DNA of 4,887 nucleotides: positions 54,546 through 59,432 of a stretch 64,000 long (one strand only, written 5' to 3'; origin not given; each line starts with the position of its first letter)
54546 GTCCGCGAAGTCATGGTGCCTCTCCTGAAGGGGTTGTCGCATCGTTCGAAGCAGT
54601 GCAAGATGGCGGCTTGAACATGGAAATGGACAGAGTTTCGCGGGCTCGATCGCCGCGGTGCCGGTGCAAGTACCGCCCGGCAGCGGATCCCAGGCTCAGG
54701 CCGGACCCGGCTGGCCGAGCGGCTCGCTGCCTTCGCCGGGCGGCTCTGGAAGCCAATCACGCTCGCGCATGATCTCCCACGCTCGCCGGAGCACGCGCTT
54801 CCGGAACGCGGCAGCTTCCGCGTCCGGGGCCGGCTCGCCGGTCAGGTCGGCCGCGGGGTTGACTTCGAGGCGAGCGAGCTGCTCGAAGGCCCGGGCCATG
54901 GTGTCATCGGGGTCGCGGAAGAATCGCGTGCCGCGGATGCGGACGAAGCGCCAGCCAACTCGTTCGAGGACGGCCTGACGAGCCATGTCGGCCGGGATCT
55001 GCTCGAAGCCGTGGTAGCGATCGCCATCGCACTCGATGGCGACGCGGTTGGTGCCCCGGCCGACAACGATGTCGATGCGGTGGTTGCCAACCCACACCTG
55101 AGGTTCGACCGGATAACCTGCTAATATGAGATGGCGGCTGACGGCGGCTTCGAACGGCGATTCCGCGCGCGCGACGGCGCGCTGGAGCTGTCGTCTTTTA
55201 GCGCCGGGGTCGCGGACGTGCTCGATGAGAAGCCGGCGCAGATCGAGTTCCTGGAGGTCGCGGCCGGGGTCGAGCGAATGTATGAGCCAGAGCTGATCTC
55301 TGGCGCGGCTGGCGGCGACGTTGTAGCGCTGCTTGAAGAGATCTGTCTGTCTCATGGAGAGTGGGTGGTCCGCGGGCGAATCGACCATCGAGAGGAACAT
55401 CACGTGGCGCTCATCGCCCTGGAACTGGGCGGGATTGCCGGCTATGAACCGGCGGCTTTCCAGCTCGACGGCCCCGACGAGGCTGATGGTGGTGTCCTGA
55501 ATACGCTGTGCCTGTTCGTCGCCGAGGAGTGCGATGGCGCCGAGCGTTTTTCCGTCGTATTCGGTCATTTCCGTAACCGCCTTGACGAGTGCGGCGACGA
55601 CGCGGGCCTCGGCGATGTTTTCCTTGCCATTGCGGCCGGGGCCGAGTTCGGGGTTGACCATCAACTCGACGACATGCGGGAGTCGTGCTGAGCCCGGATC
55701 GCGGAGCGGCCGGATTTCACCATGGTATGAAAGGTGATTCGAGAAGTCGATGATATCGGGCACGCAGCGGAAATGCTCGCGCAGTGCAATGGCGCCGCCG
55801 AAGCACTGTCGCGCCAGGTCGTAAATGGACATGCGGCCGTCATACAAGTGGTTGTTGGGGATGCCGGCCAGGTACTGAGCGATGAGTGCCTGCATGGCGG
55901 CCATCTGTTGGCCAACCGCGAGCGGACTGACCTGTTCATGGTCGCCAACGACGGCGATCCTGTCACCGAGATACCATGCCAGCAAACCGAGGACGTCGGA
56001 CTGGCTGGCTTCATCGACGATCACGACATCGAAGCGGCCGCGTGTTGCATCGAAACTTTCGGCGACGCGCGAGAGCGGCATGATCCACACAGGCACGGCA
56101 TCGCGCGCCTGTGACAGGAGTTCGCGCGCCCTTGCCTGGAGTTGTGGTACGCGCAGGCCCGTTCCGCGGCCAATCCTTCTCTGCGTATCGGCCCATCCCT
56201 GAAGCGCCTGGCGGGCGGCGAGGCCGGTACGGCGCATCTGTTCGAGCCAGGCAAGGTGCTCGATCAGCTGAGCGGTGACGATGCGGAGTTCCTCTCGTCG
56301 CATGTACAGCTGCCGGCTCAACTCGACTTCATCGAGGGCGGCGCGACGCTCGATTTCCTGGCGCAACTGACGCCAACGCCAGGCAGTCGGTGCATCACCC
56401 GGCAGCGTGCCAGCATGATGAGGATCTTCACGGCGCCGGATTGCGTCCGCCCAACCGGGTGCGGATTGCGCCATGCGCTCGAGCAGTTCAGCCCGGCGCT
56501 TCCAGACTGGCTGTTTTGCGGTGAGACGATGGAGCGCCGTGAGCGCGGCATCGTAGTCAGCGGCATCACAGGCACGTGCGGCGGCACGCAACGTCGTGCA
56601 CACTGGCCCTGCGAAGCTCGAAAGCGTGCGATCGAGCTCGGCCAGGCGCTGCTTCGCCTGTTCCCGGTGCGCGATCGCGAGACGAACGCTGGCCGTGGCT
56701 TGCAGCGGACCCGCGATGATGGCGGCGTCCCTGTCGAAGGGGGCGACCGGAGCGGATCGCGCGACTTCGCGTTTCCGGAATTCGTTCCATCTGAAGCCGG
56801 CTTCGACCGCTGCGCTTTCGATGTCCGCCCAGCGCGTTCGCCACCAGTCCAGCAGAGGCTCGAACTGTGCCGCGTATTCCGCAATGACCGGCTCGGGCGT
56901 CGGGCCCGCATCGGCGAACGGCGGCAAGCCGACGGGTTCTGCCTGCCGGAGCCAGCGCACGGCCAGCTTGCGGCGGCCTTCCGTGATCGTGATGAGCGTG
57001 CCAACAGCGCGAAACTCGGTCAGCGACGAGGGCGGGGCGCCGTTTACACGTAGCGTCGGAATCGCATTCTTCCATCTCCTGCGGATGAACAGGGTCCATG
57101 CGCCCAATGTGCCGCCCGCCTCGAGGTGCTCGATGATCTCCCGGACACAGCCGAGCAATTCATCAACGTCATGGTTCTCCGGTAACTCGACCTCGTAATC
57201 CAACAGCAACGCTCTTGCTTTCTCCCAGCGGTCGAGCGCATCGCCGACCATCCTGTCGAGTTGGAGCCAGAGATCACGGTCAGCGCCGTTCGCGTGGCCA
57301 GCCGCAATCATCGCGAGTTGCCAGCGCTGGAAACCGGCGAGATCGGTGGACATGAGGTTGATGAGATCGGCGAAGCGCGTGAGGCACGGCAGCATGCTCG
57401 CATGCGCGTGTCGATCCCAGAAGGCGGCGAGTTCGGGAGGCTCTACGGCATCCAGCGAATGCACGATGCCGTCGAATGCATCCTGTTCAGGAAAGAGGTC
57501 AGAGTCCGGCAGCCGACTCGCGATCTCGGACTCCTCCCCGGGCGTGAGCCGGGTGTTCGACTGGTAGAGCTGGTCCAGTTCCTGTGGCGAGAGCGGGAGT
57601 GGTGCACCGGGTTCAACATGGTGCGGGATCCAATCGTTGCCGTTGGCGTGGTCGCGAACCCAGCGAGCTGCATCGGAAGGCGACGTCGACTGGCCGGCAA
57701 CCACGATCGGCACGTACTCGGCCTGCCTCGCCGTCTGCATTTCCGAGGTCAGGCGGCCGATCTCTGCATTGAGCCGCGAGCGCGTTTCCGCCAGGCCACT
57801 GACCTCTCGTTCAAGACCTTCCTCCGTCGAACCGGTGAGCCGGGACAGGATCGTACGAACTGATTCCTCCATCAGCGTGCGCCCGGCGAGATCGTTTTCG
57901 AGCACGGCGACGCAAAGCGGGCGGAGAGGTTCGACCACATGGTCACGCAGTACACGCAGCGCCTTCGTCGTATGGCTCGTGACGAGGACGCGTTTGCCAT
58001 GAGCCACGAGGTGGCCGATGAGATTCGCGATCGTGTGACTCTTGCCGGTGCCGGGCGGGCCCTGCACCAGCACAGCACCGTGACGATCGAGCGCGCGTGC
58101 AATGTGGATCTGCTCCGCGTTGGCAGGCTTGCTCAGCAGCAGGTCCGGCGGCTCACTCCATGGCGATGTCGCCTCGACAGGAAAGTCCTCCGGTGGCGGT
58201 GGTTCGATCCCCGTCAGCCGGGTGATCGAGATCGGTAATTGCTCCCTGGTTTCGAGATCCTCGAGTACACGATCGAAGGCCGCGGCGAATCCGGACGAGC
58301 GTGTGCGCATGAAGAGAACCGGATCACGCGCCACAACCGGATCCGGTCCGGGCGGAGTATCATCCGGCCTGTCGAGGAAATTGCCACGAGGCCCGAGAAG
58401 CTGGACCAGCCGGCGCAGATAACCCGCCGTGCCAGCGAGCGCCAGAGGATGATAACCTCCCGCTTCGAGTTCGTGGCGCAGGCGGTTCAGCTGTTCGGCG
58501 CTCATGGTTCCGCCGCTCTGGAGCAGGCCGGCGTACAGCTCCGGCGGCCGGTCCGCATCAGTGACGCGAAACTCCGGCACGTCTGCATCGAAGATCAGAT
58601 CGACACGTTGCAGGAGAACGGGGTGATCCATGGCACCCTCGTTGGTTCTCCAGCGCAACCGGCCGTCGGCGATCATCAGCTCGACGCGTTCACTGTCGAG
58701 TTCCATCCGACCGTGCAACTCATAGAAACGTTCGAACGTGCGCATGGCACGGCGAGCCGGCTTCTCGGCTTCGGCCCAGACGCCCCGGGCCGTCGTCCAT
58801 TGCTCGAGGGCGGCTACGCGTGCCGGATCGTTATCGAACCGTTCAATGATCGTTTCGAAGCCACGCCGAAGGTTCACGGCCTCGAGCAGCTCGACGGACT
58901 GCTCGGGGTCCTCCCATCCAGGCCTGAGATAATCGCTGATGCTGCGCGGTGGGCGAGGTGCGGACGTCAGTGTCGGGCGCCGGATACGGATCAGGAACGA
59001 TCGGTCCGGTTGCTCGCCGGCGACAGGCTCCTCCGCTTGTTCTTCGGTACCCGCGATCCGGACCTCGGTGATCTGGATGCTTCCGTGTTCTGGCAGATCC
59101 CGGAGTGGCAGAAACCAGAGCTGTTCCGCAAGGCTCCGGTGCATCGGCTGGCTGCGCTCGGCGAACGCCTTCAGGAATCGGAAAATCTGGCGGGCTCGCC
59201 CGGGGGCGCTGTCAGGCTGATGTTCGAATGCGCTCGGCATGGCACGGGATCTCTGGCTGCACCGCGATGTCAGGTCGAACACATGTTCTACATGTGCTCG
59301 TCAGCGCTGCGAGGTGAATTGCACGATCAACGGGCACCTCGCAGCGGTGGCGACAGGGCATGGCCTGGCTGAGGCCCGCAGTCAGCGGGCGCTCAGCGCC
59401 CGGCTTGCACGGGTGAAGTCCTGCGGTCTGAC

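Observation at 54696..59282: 1528-aa Upf1-like helicase fused to a DUF559/Vsr-like endonuclease: possible single-gene defence protein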

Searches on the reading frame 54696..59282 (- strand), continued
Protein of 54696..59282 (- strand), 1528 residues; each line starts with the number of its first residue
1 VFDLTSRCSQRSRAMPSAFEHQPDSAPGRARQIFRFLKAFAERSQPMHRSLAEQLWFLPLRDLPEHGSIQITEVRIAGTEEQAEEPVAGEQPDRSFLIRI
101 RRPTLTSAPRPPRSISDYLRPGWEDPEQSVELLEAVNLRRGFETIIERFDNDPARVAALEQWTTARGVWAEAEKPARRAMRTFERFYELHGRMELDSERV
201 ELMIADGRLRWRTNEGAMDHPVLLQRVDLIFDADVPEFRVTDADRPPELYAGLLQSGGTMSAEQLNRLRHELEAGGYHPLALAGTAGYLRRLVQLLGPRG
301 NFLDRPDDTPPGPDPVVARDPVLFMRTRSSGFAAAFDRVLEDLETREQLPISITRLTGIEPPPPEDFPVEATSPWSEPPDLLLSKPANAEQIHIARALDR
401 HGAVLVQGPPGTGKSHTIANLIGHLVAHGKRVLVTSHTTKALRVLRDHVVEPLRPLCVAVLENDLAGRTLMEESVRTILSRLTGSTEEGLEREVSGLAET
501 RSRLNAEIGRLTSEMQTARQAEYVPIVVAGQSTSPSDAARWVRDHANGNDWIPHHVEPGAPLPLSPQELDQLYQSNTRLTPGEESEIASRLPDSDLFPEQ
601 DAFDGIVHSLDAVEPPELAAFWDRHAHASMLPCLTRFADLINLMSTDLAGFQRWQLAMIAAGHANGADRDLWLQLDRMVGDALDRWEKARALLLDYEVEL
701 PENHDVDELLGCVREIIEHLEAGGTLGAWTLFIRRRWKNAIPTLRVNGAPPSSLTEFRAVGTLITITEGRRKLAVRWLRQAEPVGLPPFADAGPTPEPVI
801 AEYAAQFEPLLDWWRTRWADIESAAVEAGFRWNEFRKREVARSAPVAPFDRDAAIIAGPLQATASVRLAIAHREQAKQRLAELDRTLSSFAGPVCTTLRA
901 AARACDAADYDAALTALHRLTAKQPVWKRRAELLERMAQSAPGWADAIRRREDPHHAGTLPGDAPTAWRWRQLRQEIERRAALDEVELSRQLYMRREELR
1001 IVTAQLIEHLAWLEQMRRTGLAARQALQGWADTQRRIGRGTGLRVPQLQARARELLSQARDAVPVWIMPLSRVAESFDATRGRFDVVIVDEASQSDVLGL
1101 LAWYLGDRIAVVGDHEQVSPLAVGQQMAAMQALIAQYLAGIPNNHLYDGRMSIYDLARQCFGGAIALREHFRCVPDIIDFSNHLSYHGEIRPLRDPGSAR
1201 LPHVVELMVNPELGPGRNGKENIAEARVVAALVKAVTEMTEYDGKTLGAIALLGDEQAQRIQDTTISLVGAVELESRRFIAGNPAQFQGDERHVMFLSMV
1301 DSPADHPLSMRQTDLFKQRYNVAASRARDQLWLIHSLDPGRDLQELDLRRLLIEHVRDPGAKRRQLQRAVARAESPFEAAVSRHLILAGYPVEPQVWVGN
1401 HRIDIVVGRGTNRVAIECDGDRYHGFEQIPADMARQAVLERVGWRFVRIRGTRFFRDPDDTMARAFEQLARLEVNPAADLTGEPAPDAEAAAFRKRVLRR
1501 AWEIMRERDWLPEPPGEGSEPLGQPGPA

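Call 105: find_related_loci(query=A1, collection=viral_contigs, flank=8000)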
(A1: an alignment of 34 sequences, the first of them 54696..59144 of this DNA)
Query A1 (1482 aa) in viral_contigs; peptide patterns used: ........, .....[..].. (x = any residue, [..] = any of these).
78 stretches matched a pattern; 32 encode a relative of the query (tblastn E <= 1e-3); 32 distinct loci.
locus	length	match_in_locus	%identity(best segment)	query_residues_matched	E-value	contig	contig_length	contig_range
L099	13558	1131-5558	42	3-1468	0e+0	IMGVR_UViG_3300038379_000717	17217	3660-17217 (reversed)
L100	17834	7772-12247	33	5-1459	0e+0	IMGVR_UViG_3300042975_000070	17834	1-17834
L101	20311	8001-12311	31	51-1459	0e+0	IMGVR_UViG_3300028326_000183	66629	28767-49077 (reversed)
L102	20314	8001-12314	29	47-1471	0e+0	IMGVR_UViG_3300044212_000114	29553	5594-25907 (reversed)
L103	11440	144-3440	29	323-1426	2e-138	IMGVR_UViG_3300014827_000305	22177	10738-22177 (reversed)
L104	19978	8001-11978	30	135-1436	5e-137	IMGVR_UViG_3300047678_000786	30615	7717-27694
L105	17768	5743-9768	30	123-1444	6e-136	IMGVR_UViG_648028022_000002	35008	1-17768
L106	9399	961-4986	30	123-1444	4e-136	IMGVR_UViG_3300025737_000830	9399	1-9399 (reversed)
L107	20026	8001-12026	30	123-1444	8e-136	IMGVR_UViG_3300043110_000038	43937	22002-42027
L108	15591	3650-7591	30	116-1417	1e-133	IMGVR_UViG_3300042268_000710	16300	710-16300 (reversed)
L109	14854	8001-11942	30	116-1417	1e-133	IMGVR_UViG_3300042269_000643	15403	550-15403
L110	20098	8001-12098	28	75-1430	7e-133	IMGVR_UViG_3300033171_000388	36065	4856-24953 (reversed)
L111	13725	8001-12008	29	123-1438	4e-130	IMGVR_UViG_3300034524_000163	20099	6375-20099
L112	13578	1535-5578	31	123-1439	8e-127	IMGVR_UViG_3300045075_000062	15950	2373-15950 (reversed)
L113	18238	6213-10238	30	123-1444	6e-136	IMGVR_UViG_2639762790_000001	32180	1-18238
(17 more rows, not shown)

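Call 109: search_protein_families(library=pfam, alignment_id=A5, max_evalue=0.00001)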
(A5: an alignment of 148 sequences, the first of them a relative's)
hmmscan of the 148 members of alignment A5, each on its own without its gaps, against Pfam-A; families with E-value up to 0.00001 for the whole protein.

A. member 1, L099:123-635:- (171 aa): 0 families

B. families by the number of members that match (of 148 scanned): 91 families (the first 25 are shown)
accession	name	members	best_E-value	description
PF12728.13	HTH_17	4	1.9e-18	Helix-turn-helix domain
PF00239.26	Resolvase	3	3e-33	Resolvase, N terminal domain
PF07508.19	Recombinase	3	2.9e-25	Recombinase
PF04851.21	ResIII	3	1.3e-23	Type III restriction enzyme, res subunit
PF13408.12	Zn_ribbon_recom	3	3.5e-12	Recombinase zinc beta ribbon domain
PF05136.18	Phage_portal_2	2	7.6e-111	Phage portal protein, lambda family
PF00872.24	Transposase_mut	2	3.1e-107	Transposase, Mutator family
PF20441.4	TerL_nuclease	2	1.2e-54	Terminase large subunit, endonuclease domain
PF00176.29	SNF2-rel_dom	2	3e-32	SNF2-related domain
PF02086.21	MethyltransfD12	2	4.1e-26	D12 class N6 adenine-specific DNA methyltransferase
PF03354.21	TerL_ATPase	2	9.3e-23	Terminase large subunit, ATPase domain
PF00589.27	Phage_integrase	2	3.9e-19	Phage integrase family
PF04233.19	Phage_Mu_F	2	1.1e-17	Phage Mu protein F like protein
PF19263.5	DUF5906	2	1.7e-15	Family of unknown function (DUF5906)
PF14659.12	Phage_int_SAM_3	2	5.6e-14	Phage integrase, N-terminal SAM-like domain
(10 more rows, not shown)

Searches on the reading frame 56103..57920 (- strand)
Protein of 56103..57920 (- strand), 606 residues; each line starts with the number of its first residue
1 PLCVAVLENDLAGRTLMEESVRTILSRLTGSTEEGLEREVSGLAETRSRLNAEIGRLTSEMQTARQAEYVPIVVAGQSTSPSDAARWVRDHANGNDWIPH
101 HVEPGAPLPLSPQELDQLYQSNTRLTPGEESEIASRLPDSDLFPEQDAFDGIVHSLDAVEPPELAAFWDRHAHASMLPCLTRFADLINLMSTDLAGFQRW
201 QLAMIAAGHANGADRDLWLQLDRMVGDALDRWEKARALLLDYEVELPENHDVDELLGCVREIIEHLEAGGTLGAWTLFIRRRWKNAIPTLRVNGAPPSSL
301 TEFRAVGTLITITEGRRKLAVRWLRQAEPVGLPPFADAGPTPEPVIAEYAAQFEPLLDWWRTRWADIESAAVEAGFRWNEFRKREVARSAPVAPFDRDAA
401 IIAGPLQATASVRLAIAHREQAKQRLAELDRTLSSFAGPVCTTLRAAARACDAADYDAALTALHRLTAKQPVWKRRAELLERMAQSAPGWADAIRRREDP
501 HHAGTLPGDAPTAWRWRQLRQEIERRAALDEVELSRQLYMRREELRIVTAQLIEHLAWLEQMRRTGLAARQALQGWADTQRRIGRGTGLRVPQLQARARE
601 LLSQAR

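Call 51: predict_structure(alignment_id=A3)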
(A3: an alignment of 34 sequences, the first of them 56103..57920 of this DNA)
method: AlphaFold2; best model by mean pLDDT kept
length: 606 residues; sequences in the alignment: 34
mean_pLDDT: 89.9   pTM: 0.62
mean pLDDT of the five models: 89.9, 89.1, 88.3, 87.9, 87.5
residues with pLDDT >= 90: 431; 70-90: 147; 50-70: 19; < 50: 9
segments of 3 or more residues with pLDDT < 50: 1-9
pLDDT, mean of each block of 10 residues (from residue 1): 42 65 70 84 94 91 83 83 91 91 89 96 94 92 93 95 94 95 98 96 96 93 96 94 89 90 92 88 90 93 95 93 95 94 95 97 97 96 95 95 96 97 95 92 95 96 95 97 95 94 93 93 83 87 92 86 73 82 72 83 77
secondary structure, 60 per line:
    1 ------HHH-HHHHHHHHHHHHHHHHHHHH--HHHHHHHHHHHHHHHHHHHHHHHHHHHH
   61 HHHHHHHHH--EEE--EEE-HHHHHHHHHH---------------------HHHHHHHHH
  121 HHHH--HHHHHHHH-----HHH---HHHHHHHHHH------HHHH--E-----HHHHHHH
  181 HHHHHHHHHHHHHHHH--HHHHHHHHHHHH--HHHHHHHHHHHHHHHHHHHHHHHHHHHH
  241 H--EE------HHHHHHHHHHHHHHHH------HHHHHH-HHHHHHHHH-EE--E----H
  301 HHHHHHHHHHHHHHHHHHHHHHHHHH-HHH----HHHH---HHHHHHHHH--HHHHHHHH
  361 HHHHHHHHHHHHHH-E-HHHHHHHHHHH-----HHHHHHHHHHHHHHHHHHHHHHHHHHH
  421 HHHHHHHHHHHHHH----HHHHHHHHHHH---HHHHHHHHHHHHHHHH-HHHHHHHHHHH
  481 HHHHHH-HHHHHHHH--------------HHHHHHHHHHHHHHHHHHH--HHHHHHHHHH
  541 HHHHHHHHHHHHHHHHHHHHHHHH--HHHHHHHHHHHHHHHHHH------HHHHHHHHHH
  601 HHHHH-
elements in order: H11-30 H33-69 E72-74 E77-79 H81-90 H112-124 H127-134 H146-155 H162-165 H174-196 H199-210 H213-241 H252-267 H274-279 H281-289 H300-326 H335-338 H342-350 H353-374 H378-388 H394-434 H439-449 H453-468 H470-486 H488-495 H510-528 H531-564 H567-584 H591-605

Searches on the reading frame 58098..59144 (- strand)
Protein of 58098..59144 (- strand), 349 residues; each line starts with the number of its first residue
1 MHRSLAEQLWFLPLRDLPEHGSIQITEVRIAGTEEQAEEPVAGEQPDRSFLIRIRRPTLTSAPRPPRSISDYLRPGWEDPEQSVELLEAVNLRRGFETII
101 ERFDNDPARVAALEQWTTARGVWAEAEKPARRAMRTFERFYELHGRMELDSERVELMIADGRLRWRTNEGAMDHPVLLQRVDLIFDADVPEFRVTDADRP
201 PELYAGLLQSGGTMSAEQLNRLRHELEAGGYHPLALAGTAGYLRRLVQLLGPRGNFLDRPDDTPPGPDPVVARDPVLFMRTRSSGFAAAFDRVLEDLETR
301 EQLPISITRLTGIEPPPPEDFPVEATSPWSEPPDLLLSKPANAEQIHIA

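Call 49: predict_structure(alignment_id=A2)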
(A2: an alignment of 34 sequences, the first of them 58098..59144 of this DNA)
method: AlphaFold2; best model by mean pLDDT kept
length: 349 residues; sequences in the alignment: 34
mean_pLDDT: 87.7   pTM: 0.76
mean pLDDT of the five models: 87.7, 85.3, 85.2, 84.7, 83.8
residues with pLDDT >= 90: 246; 70-90: 47; 50-70: 50; < 50: 6
segments of 3 or more residues with pLDDT < 50: none
pLDDT, mean of each block of 10 residues (from residue 1): 86 97 93 57 61 97 97 96 96 93 96 98 97 98 96 94 95 97 96 96 92 91 94 94 96 96 95 97 71 77 75 67 53 63 72
secondary structure, 60 per line:
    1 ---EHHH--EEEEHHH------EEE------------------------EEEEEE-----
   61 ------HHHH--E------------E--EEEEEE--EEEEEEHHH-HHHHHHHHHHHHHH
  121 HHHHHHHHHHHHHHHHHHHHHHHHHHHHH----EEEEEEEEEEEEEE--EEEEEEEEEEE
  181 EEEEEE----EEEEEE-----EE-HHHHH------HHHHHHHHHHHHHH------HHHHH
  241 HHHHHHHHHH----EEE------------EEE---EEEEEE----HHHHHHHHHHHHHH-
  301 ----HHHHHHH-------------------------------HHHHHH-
elements in order: E10-13 E23-25 E50-55 H67-70 E89-94 E97-102 H107-149 E154-167 E170-186 E191-196 H205-209 H216-229 H236-250 E255-257 E270-272 E276-281 H286-299 H305-311 H343-348

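Call 86: fold_search(model_id=the predicted structure, library=pdb)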
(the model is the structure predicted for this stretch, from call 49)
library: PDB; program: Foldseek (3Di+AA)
matches with E <= 10: 373; with E <= 0.001: 0
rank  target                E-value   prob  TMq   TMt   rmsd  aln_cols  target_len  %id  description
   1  4h6y_B                1.4e-01  0.03  0.09  0.08  17.8       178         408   11  Crystal structure of the DH-PH-PH domain of FARP1 (released 2013-03-13)
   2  1z2i_A                1.9e-01  0.06  0.10  0.10  16.1       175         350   15  CRYSTAL STRUCTURE OF Agrobacterium tumefaciens MALATE DEHYDROGENASE, NEW YORK STRUCTURAL GENOMICS CONSORTIUM (released 2005-03-15)
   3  7lff_B                3.3e-01  0.06  0.10  0.10  15.9       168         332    9  Crystal structure of the Candida albicans kinesin-8 motor domain (released 2022-02-09)
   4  6s0x_G                3.9e-01  0.04  0.07  0.13  18.3       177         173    6  Erythromycin Resistant Staphylococcus aureus 70S ribosome (delta R88 A89 uL22) in complex with erythromycin. (released 2019-08-21)
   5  3v85                  4.5e-01  0.04  0.09  0.12  18.0       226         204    7  1.9 Angstrom resolution crystal structure of the protein Q9SIY3 from Arabidopsis thaliana (released 2012-11-07)
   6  9hve_K                5.4e-01  0.02  0.07  0.09  18.2       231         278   12  Native human eIF2-eIF2B complex (released 2025-11-19)
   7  4gzy_D                6.0e-01  0.03  0.07  0.02  17.9       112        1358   14  Crystal structures of bacterial RNA Polymerase paused elongation complexes (released 2013-02-13)
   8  7rsi_C                6.8e-01  0.07  0.07  0.08  15.7        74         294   11  The cryo-EM map of KIF18A bound to KIFBP (released 2021-09-08)
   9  3h4s_A                6.8e-01  0.06  0.07  0.07  17.0       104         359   16  Structure of the complex of a mitotic kinesin with its calcium binding regulator (released 2009-05-19)
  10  1wue_A                6.8e-01  0.04  0.09  0.09  16.0       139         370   15  Crystal structure of protein GI:29375081, unknown member of enolase superfamily from enterococcus faecalis V583 (released 2004-12-21)
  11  4hnc_A                6.8e-01  0.02  0.08  0.08  15.8       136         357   15  P. putida C92S/K166C/C264S mandelate racemase co-crystallized with benzilic acid (released 2013-10-30)
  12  3lre_A                7.3e-01  0.05  0.07  0.08  17.1       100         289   13  Crystal Structure Analysis of Human Kinesin-8 Motor Domain (released 2010-11-10)
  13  5xv6_A                7.7e-01  0.04  0.11  0.17  13.1       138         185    7  Crystal structure of ATG101-ATG13HORMA (released 2018-07-04)
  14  4v9j_BH               7.7e-01  0.03  0.06  0.10  20.5       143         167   11  70S ribosome translocation intermediate GDPNP-II containing elongation factor EFG/GDPNP, mRNA, and tRNA bound in the  (released 2014-07-09)
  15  2ksv_MODEL_1_A        8.2e-01  0.06  0.10  0.16  10.8        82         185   12  The NMR structure of protein-glutaminase from Chryseobacterium proteolyticum (released 2010-02-16)
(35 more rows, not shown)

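Call 87: search_protein_representatives(protein=window:58098-59144:-)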
Query: 349 residues. Proteins with E-value up to 0.001 (for the whole library): 1010; up to 1e-10: 683; up to 1e-30: 312. The best 150 are listed.
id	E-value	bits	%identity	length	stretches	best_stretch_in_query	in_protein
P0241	7.6e-110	384.3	55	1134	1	2-349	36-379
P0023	2.3e-107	376.1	55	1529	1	3-349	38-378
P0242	7.8e-106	371.1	54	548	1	2-349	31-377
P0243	1.1e-100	354.1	52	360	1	5-336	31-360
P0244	2.2e-100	353.1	52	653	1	2-348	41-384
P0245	2.5e-94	333.2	52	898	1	2-349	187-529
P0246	2.9e-86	306.7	47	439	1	2-347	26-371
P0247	2.3e-82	293.9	43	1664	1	3-349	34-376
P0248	4.8e-81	289.5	48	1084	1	2-349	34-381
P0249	9.7e-81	288.5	49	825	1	2-349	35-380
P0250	1.5e-80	287.9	42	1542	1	3-349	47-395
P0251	1.8e-80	287.7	44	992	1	3-349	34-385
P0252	7.7e-80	285.6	45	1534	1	2-349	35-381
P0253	2.1e-79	284.1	44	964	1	5-349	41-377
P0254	2.0e-77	277.6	46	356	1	3-319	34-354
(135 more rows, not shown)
